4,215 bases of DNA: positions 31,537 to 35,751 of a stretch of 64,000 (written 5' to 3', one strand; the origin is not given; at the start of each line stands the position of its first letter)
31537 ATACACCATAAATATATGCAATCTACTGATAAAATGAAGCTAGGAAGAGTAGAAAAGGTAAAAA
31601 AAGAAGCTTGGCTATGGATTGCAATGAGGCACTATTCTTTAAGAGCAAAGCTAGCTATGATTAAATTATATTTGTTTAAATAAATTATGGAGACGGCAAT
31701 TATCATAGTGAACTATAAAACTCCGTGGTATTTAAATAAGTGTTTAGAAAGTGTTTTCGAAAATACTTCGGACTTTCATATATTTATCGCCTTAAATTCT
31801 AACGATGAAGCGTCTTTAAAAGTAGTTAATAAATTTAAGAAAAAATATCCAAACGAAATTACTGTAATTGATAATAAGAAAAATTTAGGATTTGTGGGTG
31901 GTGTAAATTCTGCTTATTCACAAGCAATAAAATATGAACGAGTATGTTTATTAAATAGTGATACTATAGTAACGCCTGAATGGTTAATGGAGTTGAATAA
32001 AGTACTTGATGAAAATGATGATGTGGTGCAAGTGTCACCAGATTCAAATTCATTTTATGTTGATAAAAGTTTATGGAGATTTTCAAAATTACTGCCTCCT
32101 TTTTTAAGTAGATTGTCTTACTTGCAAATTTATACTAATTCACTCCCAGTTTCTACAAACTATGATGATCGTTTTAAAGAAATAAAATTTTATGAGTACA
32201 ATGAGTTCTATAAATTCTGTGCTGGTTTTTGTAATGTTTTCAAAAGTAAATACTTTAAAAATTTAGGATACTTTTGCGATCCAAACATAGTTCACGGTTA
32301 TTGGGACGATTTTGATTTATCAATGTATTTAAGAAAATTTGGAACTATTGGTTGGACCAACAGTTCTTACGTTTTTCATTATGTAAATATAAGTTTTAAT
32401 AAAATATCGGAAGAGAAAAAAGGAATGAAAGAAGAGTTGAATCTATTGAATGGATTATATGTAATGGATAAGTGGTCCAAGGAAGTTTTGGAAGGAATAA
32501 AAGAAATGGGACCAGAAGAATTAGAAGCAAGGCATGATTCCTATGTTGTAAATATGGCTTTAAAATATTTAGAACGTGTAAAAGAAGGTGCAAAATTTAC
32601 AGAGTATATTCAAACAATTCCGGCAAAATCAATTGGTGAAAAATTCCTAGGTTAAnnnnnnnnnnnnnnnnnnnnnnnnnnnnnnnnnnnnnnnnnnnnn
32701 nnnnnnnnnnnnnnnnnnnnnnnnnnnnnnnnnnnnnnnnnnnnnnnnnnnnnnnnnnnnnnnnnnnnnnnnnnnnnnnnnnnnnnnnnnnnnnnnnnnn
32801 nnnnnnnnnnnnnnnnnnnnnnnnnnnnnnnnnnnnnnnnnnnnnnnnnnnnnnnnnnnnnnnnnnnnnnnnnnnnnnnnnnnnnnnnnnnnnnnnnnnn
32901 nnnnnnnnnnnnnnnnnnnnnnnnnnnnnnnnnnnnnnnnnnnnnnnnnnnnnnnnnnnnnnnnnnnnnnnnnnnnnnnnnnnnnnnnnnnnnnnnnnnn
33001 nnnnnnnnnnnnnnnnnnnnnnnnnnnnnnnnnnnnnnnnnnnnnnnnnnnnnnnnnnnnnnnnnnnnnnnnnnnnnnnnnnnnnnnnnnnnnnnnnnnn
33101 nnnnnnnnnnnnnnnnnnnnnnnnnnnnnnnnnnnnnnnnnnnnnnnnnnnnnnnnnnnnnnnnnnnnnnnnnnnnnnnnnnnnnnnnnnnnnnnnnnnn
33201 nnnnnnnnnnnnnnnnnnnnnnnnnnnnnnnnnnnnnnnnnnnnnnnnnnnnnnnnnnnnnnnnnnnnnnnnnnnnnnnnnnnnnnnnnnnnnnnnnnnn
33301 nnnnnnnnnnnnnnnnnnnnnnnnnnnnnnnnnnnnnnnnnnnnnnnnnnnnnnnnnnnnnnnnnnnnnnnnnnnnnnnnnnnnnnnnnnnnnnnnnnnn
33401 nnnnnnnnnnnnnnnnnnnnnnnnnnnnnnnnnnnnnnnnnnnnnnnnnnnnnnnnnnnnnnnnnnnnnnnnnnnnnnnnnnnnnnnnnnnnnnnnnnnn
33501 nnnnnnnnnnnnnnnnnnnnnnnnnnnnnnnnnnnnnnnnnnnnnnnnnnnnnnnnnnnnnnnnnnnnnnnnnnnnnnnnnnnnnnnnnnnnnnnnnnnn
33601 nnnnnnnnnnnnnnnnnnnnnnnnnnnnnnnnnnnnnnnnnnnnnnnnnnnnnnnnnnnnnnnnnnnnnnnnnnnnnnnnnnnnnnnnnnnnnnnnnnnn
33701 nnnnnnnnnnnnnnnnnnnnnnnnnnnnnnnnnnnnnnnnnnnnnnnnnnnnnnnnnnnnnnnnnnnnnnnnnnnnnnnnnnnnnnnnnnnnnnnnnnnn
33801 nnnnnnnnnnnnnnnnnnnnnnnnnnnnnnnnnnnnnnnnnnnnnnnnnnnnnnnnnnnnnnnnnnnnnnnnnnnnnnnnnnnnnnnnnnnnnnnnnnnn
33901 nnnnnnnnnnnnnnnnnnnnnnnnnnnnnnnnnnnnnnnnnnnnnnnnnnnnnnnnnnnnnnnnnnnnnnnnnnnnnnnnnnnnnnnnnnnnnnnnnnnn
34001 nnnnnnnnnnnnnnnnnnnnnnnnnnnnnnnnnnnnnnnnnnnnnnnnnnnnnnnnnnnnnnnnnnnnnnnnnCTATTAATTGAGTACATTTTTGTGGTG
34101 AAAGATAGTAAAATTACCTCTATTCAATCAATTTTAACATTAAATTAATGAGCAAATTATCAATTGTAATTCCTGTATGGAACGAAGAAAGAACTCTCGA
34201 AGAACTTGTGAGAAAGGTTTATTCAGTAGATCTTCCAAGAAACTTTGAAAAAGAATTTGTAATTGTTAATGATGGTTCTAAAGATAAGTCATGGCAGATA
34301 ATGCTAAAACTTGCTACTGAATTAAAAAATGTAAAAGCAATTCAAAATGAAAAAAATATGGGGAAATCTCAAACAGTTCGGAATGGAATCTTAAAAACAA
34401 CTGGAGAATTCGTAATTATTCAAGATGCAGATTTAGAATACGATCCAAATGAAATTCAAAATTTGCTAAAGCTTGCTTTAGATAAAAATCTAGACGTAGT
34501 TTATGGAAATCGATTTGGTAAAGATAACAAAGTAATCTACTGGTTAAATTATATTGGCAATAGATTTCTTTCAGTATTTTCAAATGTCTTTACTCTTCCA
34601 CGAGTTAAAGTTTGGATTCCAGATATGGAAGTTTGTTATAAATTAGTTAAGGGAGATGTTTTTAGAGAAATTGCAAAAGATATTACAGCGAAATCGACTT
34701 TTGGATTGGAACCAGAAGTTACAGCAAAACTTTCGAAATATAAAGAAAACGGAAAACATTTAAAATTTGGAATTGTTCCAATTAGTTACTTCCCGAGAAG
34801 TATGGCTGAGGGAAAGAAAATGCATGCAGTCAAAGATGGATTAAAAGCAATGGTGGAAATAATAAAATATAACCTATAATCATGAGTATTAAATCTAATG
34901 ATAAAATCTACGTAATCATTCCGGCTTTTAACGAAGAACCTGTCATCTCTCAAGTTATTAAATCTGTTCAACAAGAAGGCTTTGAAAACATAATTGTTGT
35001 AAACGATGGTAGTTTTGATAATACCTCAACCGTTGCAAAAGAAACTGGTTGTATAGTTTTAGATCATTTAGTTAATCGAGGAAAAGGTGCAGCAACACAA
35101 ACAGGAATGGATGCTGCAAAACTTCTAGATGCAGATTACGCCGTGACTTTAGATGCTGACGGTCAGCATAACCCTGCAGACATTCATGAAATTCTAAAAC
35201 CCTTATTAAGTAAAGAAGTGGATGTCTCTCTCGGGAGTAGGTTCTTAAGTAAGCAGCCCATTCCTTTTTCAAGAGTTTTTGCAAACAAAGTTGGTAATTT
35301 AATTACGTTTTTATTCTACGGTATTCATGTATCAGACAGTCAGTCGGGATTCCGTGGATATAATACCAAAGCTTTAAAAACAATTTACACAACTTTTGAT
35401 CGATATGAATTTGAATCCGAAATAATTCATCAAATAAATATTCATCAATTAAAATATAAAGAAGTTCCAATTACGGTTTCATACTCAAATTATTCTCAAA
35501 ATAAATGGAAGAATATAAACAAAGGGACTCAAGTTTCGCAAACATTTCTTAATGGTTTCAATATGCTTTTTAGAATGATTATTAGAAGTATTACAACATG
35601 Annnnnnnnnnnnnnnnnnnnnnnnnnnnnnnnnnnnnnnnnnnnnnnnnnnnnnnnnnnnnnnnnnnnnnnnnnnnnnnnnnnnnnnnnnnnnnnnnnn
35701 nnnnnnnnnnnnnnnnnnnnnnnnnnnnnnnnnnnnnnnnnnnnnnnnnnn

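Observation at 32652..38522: Complete lipid-linked monosaccharide modification module: DPM1/ArnC-like GT2 + PMT/ArnT-like GT-C + paired SMR flippase-like subunits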

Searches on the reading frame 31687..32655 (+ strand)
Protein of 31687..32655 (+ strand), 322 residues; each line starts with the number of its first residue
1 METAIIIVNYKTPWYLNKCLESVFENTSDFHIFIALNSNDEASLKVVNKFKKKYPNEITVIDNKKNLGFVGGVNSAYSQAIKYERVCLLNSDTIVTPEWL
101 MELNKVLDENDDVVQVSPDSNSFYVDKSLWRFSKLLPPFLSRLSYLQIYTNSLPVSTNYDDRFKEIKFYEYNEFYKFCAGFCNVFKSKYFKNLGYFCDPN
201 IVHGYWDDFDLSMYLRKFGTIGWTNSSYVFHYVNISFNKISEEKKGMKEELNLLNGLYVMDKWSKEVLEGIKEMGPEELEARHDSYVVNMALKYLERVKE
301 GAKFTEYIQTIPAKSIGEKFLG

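Call 9: search_protein_families(library=pfam, proteins=[window:31687-32655:+], max_evalue=0.01)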
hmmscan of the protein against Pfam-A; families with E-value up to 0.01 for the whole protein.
window:31687-32655:+ (322 aa): 2 families
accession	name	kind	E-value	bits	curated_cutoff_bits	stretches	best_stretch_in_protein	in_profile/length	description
PF00535.33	Glycos_transf_2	-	3e-15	57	23.3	1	5-127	2-124/168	Glycosyl transferase family 2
PF13641.12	Glyco_tranf_2_3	-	1.3e-14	55.2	27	1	3-216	3-195/230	Glycosyltransferase like family 2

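Call 32: search_protein_families(library=ncbifam, proteins=[window:31687-32655:+], max_evalue=0.01)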
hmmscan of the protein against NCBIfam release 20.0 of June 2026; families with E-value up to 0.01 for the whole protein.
window:31687-32655:+ (322 aa): 5 families
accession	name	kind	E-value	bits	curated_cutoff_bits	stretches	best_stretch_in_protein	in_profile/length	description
NF053739.1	GlytfEpsEBac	equivalog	3.1e-05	23.1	450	1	5-110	5-110/265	glycosyltransferase EpsE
NF041394.1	GtaseAglG_Halo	equivalog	5.6e-05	22.6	440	1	1-114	1-114/304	glucosyl-dolichyl phosphate glucuronosyltransferase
TIGR04440.1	glyco_TIGR04440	domain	0.0002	21.2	70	1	3-116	2-115/215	TIGR00180 family glycosyltransferase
TIGR03472.1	HpnI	equivalog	0.00061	18.7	310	1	16-111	56-155/373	bacteriohopanetetrol glucosamine biosynthesis glycosyltransferase HpnI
TIGR03679.1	Dph6_archaeal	equivalog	0.0088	15.3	197.3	0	69-109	91-130/218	diphthine--ammonia ligase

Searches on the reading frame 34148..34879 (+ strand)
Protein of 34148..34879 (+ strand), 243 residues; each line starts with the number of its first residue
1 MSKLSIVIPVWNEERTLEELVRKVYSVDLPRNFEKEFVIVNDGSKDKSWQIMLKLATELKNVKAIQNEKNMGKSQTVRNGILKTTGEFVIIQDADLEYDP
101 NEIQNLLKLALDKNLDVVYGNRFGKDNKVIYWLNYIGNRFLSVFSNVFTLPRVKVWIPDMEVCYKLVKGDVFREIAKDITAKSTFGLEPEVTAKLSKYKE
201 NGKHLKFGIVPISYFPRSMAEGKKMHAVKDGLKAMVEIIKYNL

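Call 4: search_protein_families(library=pfam, proteins=[window:34148-34879:+], max_evalue=0.01)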
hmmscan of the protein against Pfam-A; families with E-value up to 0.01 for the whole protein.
window:34148-34879:+ (243 aa): 3 families
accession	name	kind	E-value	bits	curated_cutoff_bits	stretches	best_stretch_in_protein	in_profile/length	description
PF00535.33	Glycos_transf_2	-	4e-29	102.1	23.3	1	5-171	1-163/168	Glycosyl transferase family 2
PF13641.12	Glyco_tranf_2_3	-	1.5e-08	35.4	27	1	4-126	3-127/230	Glycosyltransferase like family 2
PF10111.15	Glyco_tranf_2_2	-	1.3e-05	25.3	27.3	1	5-116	1-112/276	Glycosyltransferase like family 2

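Call 5: search_protein_families(library=ncbifam, proteins=[window:34148-34879:+], max_evalue=0.01)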
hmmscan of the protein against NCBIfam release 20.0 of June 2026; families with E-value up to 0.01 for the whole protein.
window:34148-34879:+ (243 aa): 23 families
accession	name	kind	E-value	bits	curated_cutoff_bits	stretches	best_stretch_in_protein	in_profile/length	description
TIGR04182.1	glyco_TIGR04182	equivalog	2.5e-20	73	325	1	4-241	2-217/293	S-layer glycoprotein N-glycosyltransferase AglJ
NF007482.0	PRK10073.1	equivalog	2.7e-19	69.3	423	1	2-121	6-121/334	glycosyltransferase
NF047588.1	GlcsyltransPgfSStrep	equivalog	3.3e-19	69.3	500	1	3-128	2-127/308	glycosyltransferase PgfS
NF007986.1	PRK10714.1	equivalog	2.2e-18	66.4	529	1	2-125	6-129/316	undecaprenyl-phosphate 4-deoxy-4-formamido-L-arabinose transferase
TIGR03937.1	PgaC_IcaA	equivalog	3.6e-17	62.4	422.3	1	3-121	46-162/407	poly-beta-1,6-N-acetyl-D-glucosamine synthase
TIGR03111.1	glyc2_xrt_Gpos1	hypoth_equivalog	1.3e-13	50.6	363.95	1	3-116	50-163/439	TIGR03111 family XrtG-associated glycosyltransferase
NF041875.1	EPS_EpsD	equivalog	7.7e-13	48.5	370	1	4-120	1-114/325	exopolysaccharide biosynthesis glycosyltransferase EpsD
TIGR04283.1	glyco_like_mftF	equivalog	4e-11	42.9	182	1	4-136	1-124/221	TIGR04283 family arsenosugar biosynthesis glycosyltransferase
TIGR03965.1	mycofact_glyco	equivalog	5.3e-10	38.8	280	1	3-107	75-176/467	mycofactocin biosynthesis glycosyltransferase MftF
NF010496.0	PRK13915.1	equivalog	8.3e-10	38.2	262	1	3-111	32-143/307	glucosyl-3-phosphoglycerate synthase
NF047683.1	TeichurnBiosyTuaG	equivalog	1.3e-08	34.8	400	1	3-114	7-115/252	teichuronic acid biosynthesis protein TuaG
NF050050.1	ProtGlycPglI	equivalog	2e-08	34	500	1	1-127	1-124/306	GalNAc(5)-diNAcBac-PP-undecaprenol beta-1,3-glucosyltransferase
NF053739.1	GlytfEpsEBac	equivalog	2.1e-08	33.5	450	1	3-95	2-92/265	glycosyltransferase EpsE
NF007453.0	PRK10018.1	equivalog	1.1e-07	31.9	382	1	4-108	8-109/280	colanic acid biosynthesis glycosyltransferase WcaA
NF058614.1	PPMAGASynPpgS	equivalog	2.8e-07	30.2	370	1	6-128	4-119/226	polyprenyl-phospho-N-acetylgalactosaminyl synthase PpgS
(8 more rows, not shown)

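Call 18: search_solved_structures(query=window:34148-34879:+, max_evalue=0.001)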
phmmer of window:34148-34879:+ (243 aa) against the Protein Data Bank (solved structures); distinct sequences matched with E-value up to 0.001: 20.
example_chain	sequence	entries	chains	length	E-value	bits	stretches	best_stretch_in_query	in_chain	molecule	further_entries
5mlz_A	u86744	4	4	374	9.9e-17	64.6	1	3-135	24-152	Dolichol monophosphate mannose synthase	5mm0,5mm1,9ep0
5eke_A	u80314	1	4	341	1.8e-14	57.2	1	3-133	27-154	Uncharacterized glycosyltransferase sll0501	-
5ekp_C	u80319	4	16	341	1.9e-14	57.1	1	3-133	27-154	Uncharacterized glycosyltransferase sll0501 | Glycosyltransferase sll0501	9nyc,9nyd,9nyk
9nye_A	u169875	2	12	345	1.9e-14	57.1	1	3-133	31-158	Glycosyltransferase sll0501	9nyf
9hwj_A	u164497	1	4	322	2.2e-14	56.9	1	2-122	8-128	Undecaprenyl-phosphate 4-deoxy-4-formamido-L-arabinose transferase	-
9bhc_C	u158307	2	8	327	6e-14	55.5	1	2-122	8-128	Undecaprenyl-phosphate 4-deoxy-4-formamido-L-arabinose transferase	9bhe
8vxh_A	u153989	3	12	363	7.4e-14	55.2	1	2-122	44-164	Undecaprenyl-phosphate 4-deoxy-4-formamido-L-arabinose transferase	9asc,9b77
6p61_A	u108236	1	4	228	2e-10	43.9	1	4-118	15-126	Glycosyltransferase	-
5tze_C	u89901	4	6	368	2.9e-09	40.2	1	3-101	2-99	Glycosyl transferase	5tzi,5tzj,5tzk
5tz8_A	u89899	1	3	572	4.6e-09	39.5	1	3-100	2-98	Glycosyl transferase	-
3bcv_A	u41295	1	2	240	1.6e-07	34.5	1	2-119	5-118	Putative glycosyltransferase protein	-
2z87_A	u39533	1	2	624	9.6e-07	31.9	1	3-139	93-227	Chondroitin synthase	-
2z86_A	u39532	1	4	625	9.6e-07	31.9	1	3-139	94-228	Chondroitin synthase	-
5hea_A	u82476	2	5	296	1.1e-06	31.7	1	4-128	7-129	Putative glycosyltransferase (GalT1)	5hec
6yv7_B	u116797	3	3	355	1.9e-06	30.9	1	3-112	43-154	Glycosyl transferase, family 2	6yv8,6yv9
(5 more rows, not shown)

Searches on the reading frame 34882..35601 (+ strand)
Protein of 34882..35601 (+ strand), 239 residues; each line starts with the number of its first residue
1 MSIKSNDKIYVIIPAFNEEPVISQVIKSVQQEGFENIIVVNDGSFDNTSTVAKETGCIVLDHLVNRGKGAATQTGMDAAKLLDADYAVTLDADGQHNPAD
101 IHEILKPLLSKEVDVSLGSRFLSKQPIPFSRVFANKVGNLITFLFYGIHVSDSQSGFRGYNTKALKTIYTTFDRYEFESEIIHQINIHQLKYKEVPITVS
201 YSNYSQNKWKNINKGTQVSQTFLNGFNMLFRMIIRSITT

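Call 4: search_protein_families(library=pfam, proteins=[window:34882-35601:+], max_evalue=0.01)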
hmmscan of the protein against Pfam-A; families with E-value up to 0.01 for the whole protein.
window:34882-35601:+ (239 aa): 4 families
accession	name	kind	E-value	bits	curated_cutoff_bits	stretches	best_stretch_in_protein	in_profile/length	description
PF00535.33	Glycos_transf_2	-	2.7e-24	86.4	23.3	1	11-167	2-166/168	Glycosyl transferase family 2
PF13704.12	Glyco_tranf_2_4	-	1.4e-05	25.9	27.5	1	17-93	2-81/98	Glycosyl transferase family 2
PF13641.12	Glyco_tranf_2_3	-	4.5e-05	24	27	1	9-116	3-119/230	Glycosyltransferase like family 2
PF12804.13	NTP_transf_3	-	0.00093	19.9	27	1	16-108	21-111/160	MobA-like NTP transferase domain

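Call 5: search_protein_families(library=ncbifam, proteins=[window:34882-35601:+], max_evalue=0.01)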
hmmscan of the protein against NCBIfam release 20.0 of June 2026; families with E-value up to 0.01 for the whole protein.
window:34882-35601:+ (239 aa): 19 families
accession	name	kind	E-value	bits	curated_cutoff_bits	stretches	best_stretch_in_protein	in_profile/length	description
NF058614.1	PPMAGASynPpgS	equivalog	6.9e-40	136.8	370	1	9-234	2-221/226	polyprenyl-phospho-N-acetylgalactosaminyl synthase PpgS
TIGR04182.1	glyco_TIGR04182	equivalog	2.3e-35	122.4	325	1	9-222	2-214/293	S-layer glycoprotein N-glycosyltransferase AglJ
NF041391.1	DPhHxTase_Halo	equivalog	9.5e-13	47.6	375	1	15-199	3-183/213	dolichyl-phosphate hexose transferase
TIGR03937.1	PgaC_IcaA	equivalog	1.6e-11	43.8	422.3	1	3-108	41-150/407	poly-beta-1,6-N-acetyl-D-glucosamine synthase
NF007986.1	PRK10714.1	equivalog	1.5e-10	40.6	529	1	5-210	4-211/316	undecaprenyl-phosphate 4-deoxy-4-formamido-L-arabinose transferase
NF010496.0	PRK13915.1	equivalog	2.4e-10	40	262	1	2-112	26-146/307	glucosyl-3-phosphoglycerate synthase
NF047588.1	GlcsyltransPgfSStrep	equivalog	5.6e-09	35.6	500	1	8-187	2-186/308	glycosyltransferase PgfS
TIGR03469.1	HpnB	hypoth_equivalog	1.1e-08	34.5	379.25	1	6-114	43-166/386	hopene-associated glycosyltransferase HpnB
TIGR04283.1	glyco_like_mftF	equivalog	1.5e-08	34.5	182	1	11-109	3-97/221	TIGR04283 family arsenosugar biosynthesis glycosyltransferase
NF007482.0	PRK10073.1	equivalog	4.7e-08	32.4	423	1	5-115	4-117/334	glycosyltransferase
NF047683.1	TeichurnBiosyTuaG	equivalog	1.2e-07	31.6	400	1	4-112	3-115/252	teichuronic acid biosynthesis protein TuaG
NF041865.1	EpsU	equivalog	5e-07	29.1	700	1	5-102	37-141/394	exopolysaccharide biosynthesis GT2 family glycosyltransferase EpsU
TIGR03965.1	mycofact_glyco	equivalog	6.5e-06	25.3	280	1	4-104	71-175/467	mycofactocin biosynthesis glycosyltransferase MftF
NF041875.1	EPS_EpsD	equivalog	2.6e-05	23.8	370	1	11-119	3-115/325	exopolysaccharide biosynthesis glycosyltransferase EpsD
NF045692.1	OglycostaseCruG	equivalog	5.7e-05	22.2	600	1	8-126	42-171/386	2'-O-glycosyltransferase CruG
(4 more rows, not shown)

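Call 17: search_solved_structures(query=window:34882-35601:+, max_evalue=0.001)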
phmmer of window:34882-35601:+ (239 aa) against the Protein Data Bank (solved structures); distinct sequences matched with E-value up to 0.001: 6.
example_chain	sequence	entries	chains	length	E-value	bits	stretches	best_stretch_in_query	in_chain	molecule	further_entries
5mlz_A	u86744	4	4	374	6.6e-07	32.2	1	7-168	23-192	Dolichol monophosphate mannose synthase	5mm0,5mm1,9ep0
9bhc_C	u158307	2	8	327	2e-06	30.6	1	8-209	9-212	Undecaprenyl-phosphate 4-deoxy-4-formamido-L-arabinose transferase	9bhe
8vxh_A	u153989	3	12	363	2.6e-06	30.2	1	8-209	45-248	Undecaprenyl-phosphate 4-deoxy-4-formamido-L-arabinose transferase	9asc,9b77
5hea_A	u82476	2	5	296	2.1e-05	27.3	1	7-116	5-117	Putative glycosyltransferase (GalT1)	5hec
9hwj_A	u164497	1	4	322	2.2e-05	27.2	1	7-200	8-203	Undecaprenyl-phosphate 4-deoxy-4-formamido-L-arabinose transferase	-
6p61_A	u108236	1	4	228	3.5e-05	26.6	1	7-110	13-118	Glycosyltransferase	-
